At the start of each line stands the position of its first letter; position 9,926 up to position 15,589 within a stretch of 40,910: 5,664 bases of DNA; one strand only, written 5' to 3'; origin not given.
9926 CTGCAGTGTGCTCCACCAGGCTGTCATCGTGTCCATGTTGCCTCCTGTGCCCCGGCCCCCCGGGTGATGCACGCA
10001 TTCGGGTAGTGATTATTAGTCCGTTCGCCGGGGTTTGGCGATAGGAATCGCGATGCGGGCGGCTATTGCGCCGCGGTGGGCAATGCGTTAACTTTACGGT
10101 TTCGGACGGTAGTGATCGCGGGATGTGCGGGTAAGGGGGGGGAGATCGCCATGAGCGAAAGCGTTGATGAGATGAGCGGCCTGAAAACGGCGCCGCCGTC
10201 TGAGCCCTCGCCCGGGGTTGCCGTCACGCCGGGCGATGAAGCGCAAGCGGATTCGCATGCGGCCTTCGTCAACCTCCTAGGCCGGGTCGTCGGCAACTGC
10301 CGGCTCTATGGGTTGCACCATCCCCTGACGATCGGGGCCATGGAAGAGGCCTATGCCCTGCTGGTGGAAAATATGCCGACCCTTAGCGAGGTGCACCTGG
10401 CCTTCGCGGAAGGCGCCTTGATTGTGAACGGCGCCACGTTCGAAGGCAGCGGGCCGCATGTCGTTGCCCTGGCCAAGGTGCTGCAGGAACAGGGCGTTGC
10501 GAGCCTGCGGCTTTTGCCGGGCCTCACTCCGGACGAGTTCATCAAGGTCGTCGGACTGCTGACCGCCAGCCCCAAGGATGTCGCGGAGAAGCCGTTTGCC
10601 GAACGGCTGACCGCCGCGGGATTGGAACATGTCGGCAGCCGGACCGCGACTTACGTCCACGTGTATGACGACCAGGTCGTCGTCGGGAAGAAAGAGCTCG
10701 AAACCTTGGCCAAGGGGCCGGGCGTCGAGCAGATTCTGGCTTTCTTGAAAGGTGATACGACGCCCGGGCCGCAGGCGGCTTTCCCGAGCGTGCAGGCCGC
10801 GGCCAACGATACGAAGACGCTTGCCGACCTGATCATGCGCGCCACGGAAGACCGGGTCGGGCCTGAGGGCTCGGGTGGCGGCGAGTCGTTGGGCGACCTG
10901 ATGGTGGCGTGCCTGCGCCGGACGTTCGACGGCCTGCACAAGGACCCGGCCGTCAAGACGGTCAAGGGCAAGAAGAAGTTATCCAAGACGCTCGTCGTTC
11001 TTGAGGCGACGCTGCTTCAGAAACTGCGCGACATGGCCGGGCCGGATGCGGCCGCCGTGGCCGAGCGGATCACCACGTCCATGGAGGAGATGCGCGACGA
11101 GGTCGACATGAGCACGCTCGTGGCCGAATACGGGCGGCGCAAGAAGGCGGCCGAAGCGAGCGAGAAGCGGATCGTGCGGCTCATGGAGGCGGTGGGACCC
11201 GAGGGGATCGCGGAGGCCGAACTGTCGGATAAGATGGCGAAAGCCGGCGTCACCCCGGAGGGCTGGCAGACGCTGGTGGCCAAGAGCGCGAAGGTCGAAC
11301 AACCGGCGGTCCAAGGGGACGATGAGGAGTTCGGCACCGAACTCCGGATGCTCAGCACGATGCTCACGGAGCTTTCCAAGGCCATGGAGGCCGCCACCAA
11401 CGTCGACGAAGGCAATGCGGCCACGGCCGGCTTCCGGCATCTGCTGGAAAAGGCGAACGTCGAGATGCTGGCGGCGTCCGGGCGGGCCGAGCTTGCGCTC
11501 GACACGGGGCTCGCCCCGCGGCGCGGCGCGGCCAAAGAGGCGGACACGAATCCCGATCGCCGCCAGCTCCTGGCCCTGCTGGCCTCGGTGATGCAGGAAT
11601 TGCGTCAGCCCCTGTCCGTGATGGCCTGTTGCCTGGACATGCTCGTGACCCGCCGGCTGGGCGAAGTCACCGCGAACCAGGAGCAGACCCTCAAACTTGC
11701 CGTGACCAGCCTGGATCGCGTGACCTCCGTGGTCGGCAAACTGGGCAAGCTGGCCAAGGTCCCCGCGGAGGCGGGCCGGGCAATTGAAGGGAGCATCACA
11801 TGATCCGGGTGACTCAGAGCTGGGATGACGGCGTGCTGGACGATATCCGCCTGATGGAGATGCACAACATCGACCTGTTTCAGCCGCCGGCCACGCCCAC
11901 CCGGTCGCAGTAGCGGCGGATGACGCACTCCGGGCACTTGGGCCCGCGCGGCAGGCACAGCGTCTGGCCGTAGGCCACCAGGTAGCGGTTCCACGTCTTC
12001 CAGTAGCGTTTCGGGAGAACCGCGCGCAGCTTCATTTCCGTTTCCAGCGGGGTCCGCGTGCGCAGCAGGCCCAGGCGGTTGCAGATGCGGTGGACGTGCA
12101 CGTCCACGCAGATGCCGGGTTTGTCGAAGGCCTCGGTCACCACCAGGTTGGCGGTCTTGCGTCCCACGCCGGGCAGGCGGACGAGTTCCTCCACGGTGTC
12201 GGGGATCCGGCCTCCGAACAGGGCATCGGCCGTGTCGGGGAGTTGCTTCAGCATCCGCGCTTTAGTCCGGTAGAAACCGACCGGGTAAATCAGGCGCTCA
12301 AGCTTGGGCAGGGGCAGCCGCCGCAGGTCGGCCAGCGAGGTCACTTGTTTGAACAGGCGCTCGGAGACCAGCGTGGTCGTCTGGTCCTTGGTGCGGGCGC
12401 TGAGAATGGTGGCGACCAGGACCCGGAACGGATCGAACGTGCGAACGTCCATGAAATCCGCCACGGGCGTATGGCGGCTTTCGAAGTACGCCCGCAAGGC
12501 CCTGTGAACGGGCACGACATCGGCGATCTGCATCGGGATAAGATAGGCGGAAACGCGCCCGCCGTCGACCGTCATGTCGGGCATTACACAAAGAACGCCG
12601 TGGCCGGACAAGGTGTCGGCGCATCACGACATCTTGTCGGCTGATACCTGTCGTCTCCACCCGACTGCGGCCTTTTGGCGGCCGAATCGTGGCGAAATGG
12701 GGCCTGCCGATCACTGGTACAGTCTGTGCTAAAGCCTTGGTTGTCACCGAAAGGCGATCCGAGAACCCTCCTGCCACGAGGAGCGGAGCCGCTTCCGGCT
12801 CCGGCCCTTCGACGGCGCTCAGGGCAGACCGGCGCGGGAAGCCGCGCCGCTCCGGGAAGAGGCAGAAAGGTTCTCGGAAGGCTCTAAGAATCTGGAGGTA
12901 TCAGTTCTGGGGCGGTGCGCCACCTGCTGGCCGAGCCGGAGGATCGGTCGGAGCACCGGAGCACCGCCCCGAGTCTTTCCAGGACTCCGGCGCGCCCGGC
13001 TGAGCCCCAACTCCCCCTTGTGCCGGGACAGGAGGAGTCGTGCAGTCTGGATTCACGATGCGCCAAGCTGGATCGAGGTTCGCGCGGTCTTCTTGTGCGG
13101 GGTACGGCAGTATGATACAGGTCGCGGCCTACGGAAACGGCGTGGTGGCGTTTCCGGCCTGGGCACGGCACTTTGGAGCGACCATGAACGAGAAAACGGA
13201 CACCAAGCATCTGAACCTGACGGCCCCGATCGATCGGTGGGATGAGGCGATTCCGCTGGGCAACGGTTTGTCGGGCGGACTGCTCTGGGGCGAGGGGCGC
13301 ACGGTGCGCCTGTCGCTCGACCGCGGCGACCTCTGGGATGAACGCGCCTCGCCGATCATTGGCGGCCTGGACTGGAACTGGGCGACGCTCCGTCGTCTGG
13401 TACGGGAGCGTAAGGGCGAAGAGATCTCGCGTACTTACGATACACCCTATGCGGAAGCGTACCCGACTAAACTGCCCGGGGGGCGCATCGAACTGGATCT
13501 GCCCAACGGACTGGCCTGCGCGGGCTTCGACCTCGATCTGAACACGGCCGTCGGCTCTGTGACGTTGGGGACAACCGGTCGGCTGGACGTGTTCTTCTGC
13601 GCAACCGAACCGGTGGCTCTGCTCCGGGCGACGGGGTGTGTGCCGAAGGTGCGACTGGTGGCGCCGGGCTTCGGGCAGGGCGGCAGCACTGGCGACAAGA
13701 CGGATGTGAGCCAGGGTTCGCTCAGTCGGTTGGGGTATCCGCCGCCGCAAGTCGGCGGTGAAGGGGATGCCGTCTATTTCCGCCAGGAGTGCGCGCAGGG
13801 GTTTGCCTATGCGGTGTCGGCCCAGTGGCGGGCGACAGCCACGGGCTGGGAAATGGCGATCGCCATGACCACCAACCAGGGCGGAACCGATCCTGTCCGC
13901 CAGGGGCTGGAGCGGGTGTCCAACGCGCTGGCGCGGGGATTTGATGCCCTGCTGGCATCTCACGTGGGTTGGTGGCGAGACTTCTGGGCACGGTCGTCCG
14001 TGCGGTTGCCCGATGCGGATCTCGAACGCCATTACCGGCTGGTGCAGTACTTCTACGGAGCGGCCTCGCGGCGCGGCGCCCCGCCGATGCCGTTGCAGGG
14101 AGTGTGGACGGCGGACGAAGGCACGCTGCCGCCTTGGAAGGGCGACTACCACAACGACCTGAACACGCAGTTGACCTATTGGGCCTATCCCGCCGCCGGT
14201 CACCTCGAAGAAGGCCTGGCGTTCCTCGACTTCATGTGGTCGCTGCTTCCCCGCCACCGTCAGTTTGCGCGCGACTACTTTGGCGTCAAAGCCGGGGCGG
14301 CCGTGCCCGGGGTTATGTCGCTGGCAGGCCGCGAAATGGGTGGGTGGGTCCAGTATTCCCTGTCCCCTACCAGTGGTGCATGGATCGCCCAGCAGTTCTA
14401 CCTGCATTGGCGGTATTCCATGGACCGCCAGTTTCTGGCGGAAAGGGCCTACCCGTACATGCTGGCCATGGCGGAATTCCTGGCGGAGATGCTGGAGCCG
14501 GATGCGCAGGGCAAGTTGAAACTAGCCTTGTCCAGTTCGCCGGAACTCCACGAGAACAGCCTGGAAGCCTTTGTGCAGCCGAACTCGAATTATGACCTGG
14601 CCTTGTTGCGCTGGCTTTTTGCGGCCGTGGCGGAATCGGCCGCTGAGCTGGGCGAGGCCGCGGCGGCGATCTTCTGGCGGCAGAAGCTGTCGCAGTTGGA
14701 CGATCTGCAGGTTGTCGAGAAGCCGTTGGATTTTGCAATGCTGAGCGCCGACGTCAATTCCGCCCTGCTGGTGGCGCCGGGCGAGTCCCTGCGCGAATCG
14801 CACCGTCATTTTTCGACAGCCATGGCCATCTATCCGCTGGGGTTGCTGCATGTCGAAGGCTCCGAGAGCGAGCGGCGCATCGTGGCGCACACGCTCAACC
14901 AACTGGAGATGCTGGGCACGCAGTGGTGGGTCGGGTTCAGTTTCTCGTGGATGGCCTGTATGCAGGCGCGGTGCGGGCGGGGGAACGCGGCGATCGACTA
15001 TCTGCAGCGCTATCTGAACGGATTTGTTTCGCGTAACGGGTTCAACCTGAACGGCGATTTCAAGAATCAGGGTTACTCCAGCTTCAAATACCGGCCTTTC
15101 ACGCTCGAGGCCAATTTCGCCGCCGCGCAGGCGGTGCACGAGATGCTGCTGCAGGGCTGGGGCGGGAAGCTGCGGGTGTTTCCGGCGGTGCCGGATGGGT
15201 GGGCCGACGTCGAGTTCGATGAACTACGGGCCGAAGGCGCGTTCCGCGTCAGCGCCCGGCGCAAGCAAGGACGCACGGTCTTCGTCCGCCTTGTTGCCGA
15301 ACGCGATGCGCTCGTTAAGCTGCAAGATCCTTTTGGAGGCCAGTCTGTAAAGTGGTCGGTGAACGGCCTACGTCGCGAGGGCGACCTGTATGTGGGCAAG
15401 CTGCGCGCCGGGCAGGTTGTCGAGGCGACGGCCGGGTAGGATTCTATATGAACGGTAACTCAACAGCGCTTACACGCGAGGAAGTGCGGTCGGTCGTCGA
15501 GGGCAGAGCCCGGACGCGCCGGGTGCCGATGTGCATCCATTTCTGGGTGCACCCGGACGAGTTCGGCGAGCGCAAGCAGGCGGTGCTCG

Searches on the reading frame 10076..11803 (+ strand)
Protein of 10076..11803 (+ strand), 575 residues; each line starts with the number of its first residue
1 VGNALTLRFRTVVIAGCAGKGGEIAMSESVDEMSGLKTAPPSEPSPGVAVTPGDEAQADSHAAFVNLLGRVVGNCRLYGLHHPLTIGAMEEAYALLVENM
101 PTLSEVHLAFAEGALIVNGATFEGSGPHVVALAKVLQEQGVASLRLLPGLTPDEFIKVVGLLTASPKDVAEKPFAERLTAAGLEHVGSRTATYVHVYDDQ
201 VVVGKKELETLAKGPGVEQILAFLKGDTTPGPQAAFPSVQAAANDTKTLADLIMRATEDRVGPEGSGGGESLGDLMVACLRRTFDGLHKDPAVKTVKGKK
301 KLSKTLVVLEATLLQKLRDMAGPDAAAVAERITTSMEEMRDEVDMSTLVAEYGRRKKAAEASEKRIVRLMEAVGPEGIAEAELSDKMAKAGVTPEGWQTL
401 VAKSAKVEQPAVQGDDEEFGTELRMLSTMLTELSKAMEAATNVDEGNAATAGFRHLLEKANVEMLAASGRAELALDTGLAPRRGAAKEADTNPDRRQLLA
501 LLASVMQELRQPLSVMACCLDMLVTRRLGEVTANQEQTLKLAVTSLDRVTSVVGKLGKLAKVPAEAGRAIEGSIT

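Call 56: search_protein_families(library=pfam, proteins=[window:10076-11803:+], max_evalue=0.00001)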
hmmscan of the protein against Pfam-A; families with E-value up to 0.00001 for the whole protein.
window:10076-11803:+ (575 aa): 1 family
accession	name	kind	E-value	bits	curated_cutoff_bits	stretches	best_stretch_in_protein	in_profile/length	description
PF00512.31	HisKA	-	4.7e-06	27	26.9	0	500-561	4-62/66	His Kinase A (phospho-acceptor) domain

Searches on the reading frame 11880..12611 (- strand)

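Call 56: search_protein_families(library=pfam, proteins=[window:11880-12611:-], max_evalue=0.00001)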
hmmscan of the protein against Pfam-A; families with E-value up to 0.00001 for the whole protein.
window:11880-12611:- (243 aa): 2 families
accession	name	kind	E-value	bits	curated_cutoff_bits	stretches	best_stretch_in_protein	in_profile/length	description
PF00730.31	HhH-GPD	-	2.7e-22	79.6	26.2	1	66-200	1-107/108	HhH-GPD superfamily base excision DNA repair protein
PF00633.29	HHH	-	7.5e-09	35.4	24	1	132-157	2-27/30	Helix-hairpin-helix motif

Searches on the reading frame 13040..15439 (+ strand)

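Call 56: search_protein_families(library=pfam, proteins=[window:13040-15439:+], max_evalue=0.00001)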
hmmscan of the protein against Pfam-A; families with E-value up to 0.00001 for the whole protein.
window:13040-15439:+ (799 aa): 3 families
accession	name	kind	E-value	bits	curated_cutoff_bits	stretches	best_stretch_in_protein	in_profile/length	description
PF22124.2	Glyco_hydro_95_cat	-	7e-53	180.5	27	1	332-703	56-408/408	Glycosyl hydrolase family 95 catalytic domain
PF14498.12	Glyco_hyd_65N_2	-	2.4e-06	28.2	27.7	1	59-199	2-148/234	Glycosyl hydrolase family 65, N-terminal domain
PF18961.6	DUF5703_N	-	7.2e-06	26.3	26.7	0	268-320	234-286/287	Domain of unknown function (DUF5703)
